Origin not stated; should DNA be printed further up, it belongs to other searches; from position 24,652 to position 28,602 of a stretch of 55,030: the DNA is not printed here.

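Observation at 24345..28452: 1216-aa NfnB/GltD-like + NfnA/PyrK-like fusion flavoprotein and a 7Fe ferredoxin directly upstream of the fwd genes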

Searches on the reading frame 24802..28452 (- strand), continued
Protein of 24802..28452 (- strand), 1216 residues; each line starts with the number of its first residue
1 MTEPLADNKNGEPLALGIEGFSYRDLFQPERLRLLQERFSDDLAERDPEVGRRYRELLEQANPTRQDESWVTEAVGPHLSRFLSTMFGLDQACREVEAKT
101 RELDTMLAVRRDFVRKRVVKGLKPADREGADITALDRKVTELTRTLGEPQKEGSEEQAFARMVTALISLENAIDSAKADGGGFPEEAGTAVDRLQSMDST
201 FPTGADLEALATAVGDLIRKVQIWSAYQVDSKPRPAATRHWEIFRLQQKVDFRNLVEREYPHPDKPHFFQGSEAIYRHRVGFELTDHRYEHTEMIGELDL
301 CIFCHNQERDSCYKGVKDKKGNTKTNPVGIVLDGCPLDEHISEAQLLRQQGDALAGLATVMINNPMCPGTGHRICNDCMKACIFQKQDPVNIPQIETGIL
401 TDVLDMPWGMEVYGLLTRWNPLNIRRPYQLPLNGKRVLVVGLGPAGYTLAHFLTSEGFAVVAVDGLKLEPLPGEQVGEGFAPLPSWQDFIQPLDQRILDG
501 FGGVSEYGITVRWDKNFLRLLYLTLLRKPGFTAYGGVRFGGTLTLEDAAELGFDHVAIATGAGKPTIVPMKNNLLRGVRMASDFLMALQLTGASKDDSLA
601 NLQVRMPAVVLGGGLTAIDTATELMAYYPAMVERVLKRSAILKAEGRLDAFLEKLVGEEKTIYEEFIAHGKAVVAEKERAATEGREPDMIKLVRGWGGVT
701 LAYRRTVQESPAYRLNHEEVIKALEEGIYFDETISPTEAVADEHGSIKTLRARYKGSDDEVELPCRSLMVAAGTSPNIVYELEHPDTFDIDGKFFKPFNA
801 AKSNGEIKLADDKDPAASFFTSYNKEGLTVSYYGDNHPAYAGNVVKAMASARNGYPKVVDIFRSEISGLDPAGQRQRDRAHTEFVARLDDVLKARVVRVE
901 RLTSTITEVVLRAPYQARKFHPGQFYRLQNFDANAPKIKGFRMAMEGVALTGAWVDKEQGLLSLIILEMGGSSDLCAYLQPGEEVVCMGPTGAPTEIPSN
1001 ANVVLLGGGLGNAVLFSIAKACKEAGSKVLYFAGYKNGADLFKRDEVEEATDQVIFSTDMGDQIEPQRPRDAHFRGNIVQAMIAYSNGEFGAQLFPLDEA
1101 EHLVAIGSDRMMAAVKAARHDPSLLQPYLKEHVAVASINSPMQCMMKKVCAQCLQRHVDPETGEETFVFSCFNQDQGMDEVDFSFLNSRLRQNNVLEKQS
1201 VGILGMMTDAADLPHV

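Call 21: find_encoding_contigs(protein=P0009, flank=8000, max_places=2)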
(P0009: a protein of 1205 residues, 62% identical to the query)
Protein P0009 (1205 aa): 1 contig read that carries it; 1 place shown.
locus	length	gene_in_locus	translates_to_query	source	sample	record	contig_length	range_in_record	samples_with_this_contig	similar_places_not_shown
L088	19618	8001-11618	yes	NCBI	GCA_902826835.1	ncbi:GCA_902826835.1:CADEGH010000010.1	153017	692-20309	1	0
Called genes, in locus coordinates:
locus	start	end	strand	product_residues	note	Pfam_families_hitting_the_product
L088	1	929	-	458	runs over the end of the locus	PF00561:Abhydrolase_1, PF12697:Abhydrolase_6 (weak), PF12146:Hydrolase_4 (weak), PF02230:Abhydrolase_2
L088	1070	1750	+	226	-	-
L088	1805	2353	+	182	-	-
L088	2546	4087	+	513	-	PF07669:Eco57I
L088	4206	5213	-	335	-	PF06616:BsuBI_PstI_RE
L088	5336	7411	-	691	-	-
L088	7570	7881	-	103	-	PF02311:AraC_binding (weak), PF07883:Cupin_2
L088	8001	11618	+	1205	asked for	PF27156:RP005_N (weak), PF07992:Pyr_redox_2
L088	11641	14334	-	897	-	PF00775:Dioxygenase_C (faint), PF02369:Big_1 (faint), PF07210:DUF1416 (faint), PF10670:DUF4198 (faint), PF13620:CarboxypepD_reg (weak), PF13620:CarboxypepD_reg, PF13715:CarbopepD_reg_2 (weak), PF13620:CarboxypepD_reg (weak), +9 more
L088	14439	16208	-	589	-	PF22842:Pel9A-like_beta_helix, PF05048:NosD, PF13229:Beta_helix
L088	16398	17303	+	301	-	PF00005:ABC_tran, PF13304:AAA_21, PF13732:DrrA1-3_C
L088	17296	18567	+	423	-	PF12698:ABC2_membrane_3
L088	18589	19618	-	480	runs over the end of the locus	PF08241:Methyltransf_11, PF08242:Methyltransf_12 (weak), PF13649:Methyltransf_25, PF13847:Methyltransf_31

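Call 22: find_encoding_contigs(protein=P0021, flank=8000, max_places=2)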
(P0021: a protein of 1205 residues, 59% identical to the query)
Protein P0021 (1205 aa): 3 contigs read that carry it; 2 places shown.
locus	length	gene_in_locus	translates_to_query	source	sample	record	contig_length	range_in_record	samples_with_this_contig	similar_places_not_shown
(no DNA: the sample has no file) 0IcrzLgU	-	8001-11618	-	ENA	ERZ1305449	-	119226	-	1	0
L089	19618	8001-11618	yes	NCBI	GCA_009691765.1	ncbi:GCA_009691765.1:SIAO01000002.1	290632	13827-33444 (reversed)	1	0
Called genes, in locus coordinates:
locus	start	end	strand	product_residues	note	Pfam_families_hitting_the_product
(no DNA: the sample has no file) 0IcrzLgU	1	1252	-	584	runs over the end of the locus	PF13385:Laminin_G_3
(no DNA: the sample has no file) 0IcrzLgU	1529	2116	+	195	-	PF12728:HTH_17, PF00376:MerR (weak), PF00072:Response_reg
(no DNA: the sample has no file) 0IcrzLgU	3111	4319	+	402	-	PF00155:Aminotran_1_2, PF12897:Asp_aminotransf (weak)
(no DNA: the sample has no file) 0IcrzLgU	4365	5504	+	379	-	PF01053:Cys_Met_Meta_PP, PF00155:Aminotran_1_2 (weak)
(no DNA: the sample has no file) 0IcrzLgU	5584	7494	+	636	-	PF13517:FG-GAP_3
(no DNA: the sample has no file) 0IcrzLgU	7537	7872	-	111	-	PF00190:Cupin_1 (weak), PF11699:CENP-C_C, PF02311:AraC_binding (weak), PF07883:Cupin_2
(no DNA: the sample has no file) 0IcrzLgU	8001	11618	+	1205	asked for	PF27156:RP005_N, PF07992:Pyr_redox_2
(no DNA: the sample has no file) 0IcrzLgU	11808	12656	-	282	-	PF01839:FG-GAP (faint), PF13517:FG-GAP_3 (weak)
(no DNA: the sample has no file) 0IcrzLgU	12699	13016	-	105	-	PF05598:DUF772 (weak)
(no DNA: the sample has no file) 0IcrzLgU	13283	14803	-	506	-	-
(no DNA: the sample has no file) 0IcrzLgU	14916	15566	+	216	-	PF13489:Methyltransf_23, PF01209:Ubie_methyltran, PF05175:MTS, PF13679:Methyltransf_32 (weak), PF13847:Methyltransf_31, PF08241:Methyltransf_11, PF08242:Methyltransf_12, PF13649:Methyltransf_25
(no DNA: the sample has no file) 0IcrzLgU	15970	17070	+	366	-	PF13517:FG-GAP_3 (faint), PF01839:FG-GAP (weak)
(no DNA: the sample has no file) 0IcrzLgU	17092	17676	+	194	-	-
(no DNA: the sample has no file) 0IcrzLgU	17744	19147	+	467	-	PF07995:GSDH, PF23500:DUF7133 (weak)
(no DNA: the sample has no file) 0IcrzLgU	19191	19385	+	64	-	-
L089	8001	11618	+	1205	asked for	PF27156:RP005_N, PF07992:Pyr_redox_2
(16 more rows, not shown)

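Call 28: list_cluster_members(proteins=[P0004, P0007, P0001, P0012, P0009])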
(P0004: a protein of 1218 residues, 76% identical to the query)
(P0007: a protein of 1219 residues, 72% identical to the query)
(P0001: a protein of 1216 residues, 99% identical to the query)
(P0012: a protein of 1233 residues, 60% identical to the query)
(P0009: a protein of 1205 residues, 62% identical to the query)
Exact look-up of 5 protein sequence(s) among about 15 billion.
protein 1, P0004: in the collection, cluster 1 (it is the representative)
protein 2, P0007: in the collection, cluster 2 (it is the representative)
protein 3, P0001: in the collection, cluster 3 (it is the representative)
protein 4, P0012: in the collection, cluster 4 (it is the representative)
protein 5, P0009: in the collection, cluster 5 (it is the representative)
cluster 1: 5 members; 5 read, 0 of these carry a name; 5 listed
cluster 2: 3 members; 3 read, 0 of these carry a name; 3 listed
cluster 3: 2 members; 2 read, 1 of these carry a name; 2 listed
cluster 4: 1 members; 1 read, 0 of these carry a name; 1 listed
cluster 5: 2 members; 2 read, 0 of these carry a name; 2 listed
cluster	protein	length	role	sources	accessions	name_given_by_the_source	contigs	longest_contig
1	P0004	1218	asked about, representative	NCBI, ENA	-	-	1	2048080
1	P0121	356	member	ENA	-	-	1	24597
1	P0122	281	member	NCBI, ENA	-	-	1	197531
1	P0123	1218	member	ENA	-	-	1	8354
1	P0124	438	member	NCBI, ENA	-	-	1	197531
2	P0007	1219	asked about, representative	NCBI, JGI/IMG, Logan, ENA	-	-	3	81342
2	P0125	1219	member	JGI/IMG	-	-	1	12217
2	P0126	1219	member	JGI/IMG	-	-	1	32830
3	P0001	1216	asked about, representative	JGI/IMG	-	NADPH-dependent glutamate synthase beta subunit-like oxidoreductase/NAD(P)H-flavin ...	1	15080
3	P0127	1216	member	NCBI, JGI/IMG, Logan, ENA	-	-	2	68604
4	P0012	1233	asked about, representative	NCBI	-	-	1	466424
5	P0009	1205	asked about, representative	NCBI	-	-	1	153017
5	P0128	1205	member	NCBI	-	-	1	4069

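Call 34: search_solved_structures(query=A1, max_evalue=0.00001, show_alignments=2)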
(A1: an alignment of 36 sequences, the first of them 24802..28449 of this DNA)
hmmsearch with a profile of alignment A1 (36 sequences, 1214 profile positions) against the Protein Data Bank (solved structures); distinct sequences matched with E-value up to 0.00001: 8.
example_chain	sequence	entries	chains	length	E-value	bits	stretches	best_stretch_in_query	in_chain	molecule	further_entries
5vj7_A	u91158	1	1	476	2e-19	72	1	693-781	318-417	Oxidoreductase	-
5jca_L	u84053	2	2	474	3.2e-18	68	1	497-617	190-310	NADH-dependent Ferredoxin:NADP Oxidoreductase (NfnI) subunit alpha | NADH-dependent Ferredoxin:NADP Oxidoreductase subunit alpha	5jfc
5jca_S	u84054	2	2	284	1e-17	66.3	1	891-1059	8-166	NADH-dependent Ferredoxin:NADP Oxidoreductase (NfnI) subunit beta | NADH-dependent Ferredoxin:NADP Oxidoreductase subunit beta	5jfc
4ylf_A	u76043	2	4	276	1.4e-16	62.6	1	894-1060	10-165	Dihydroorotate dehydrogenase B (NAD(+)), electron transfer subunit homolog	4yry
4ylf_B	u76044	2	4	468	8.1e-11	43.5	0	694-782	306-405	Dihydropyrimidine dehydrogenase subunit A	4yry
8oh5_C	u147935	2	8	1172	2.8e-08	35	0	693-751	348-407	Formate dehydrogenase-O, major subunit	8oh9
9bov_A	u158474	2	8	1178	1.7e-07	32.5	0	693-751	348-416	Molybdopterin oxidoreductase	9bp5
5vj7_B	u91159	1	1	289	2.9e-06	28.4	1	908-1028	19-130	Ferredoxin-NADP(+) reductase subunit alpha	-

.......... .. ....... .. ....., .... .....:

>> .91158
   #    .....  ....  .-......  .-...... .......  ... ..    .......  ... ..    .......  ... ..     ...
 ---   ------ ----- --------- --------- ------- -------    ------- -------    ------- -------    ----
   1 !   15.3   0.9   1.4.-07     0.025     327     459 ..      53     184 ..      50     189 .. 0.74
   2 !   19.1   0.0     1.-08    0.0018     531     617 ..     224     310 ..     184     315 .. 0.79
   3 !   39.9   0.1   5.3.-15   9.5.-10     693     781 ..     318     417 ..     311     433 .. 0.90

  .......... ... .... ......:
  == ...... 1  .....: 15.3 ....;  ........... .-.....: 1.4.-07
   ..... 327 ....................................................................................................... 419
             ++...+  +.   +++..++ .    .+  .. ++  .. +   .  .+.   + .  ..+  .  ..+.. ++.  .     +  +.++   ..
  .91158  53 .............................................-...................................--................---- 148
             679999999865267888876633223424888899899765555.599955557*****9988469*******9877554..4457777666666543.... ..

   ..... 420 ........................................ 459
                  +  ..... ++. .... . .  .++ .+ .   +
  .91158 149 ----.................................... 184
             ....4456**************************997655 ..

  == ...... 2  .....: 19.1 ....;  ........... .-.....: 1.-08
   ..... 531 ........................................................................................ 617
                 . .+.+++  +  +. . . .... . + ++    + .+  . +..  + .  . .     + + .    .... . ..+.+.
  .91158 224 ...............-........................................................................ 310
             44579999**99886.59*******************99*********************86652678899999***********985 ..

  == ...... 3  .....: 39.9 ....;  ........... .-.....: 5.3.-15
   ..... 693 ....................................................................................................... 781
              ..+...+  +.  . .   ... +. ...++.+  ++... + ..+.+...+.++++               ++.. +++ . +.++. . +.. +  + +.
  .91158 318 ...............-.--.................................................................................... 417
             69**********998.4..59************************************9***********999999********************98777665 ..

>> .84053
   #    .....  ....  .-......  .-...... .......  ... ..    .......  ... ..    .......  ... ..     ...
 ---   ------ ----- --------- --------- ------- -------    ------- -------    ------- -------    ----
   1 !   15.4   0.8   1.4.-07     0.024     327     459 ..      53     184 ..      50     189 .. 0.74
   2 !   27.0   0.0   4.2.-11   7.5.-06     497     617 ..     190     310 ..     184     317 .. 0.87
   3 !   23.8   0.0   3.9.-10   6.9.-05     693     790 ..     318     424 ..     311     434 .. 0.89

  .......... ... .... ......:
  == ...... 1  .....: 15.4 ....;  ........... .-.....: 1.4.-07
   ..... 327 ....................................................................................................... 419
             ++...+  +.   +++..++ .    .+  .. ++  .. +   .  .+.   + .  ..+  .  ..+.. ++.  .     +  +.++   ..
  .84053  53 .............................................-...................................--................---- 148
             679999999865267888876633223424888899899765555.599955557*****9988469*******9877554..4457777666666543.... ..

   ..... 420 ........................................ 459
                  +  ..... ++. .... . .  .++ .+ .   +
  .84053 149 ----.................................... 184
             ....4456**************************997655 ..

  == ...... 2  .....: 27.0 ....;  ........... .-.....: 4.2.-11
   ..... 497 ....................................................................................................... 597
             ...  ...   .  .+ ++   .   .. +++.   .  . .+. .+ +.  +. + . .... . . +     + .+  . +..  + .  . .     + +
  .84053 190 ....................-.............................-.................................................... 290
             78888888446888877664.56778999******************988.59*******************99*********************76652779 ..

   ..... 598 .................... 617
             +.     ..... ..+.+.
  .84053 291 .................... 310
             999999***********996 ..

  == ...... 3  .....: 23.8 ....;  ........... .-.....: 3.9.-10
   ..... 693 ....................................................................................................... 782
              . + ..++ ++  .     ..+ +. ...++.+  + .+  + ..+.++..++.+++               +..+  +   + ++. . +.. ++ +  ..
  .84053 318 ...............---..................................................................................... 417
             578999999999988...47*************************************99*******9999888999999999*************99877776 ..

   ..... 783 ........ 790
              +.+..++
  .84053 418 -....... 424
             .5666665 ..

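Call 48: predict_structure(alignment_id=A2)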
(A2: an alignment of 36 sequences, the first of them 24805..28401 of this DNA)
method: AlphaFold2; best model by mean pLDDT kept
length: 1199 residues; sequences in the alignment: 36
mean_pLDDT: 78.7   pTM: 0.79
mean pLDDT of the five models: 78.7, 77.5, 77.1, 73.7, 70.3
residues with pLDDT >= 90: 386; 70-90: 516; 50-70: 181; < 50: 116
segments of 3 or more residues with pLDDT < 50: 360-375, 482-495, 519-525, 545-571, 756-777, 929-932, 1123-1136
pLDDT, mean of each block of 10 residues (from residue 1): 86 95 96 96 89 95 95 93 87 90 86 89 92 76 93 90 77 90 86 92 94 82 82 67 75 83 59 75 78 79 79 73 87 92 88 56 45 54 89 95 95 95 82 94 77 76 88 72 38 53 88 77 59 90 53 37 40 60 79 77 81 91 93 90 93 96 91 92 83 67 82 84 76 81 85 55 40 46 72 69 64 75 67 87 89 92 94 85 81 82 71 62 66 61 80 61 76 67 93 78 91 92 84 92 87 92 95 92 91 86 94 89 46 47 54 62 74 73 82 65
secondary structure, 60 per line:
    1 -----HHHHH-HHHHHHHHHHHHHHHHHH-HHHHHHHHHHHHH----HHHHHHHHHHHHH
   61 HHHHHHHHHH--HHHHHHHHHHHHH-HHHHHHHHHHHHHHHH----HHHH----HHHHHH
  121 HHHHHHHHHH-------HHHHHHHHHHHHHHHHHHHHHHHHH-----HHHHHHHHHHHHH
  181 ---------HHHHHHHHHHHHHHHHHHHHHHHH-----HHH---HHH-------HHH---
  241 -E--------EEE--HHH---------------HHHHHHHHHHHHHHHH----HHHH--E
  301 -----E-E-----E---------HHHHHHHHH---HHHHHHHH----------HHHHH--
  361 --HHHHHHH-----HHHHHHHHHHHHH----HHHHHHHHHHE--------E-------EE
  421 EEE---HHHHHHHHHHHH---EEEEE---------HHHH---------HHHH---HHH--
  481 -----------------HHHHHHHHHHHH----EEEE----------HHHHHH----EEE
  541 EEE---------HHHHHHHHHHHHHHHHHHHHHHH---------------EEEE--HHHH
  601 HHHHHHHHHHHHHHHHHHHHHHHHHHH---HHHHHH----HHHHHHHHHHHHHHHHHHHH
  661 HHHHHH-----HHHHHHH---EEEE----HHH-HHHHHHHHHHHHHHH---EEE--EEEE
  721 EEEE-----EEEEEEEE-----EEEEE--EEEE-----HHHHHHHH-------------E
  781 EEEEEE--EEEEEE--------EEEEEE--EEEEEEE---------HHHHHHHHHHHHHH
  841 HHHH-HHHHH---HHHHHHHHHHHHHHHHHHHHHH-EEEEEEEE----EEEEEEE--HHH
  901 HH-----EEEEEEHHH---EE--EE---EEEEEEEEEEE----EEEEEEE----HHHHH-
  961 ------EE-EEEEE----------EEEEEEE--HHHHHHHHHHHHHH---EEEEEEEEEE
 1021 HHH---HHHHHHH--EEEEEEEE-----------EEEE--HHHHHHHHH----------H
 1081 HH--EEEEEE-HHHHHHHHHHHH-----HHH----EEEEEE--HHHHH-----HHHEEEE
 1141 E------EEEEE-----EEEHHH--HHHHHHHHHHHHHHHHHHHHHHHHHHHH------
elements in order (helices of 4 or more, strands of 3 or more residues): H6-10 H12-29 H31-43 H48-70 H73-85 H87-102 H107-110 H115-130 H138-162 H168-180 H190-213 E251-253 H274-289 H294-297 H324-332 H336-343 H354-358 H363-369 H375-387 H392-401 E419-423 H427-438 E442-446 H456-459 H469-472 H498-509 E514-517 H528-533 E538-543 H553-575 E591-594 H597-627 H631-636 H641-666 H672-678 E682-685 H694-708 E712-714 E717-724 E730-737 E743-747 E750-753 H759-766 E780-786 E789-794 E803-808 E811-817 H827-844 H846-850 H854-875 E877-884 E889-895 H898-902 E908-913 E929-939 E944-950 H955-959 E970-974 E985-991 H994-1007 E1011-1020 H1027-1033 E1036-1043 E1055-1058 H1061-1069 E1085-1090 H1092-1103 E1116-1121 H1124-1128 E1137-1141 E1148-1152 E1158-1160 H1166-1193
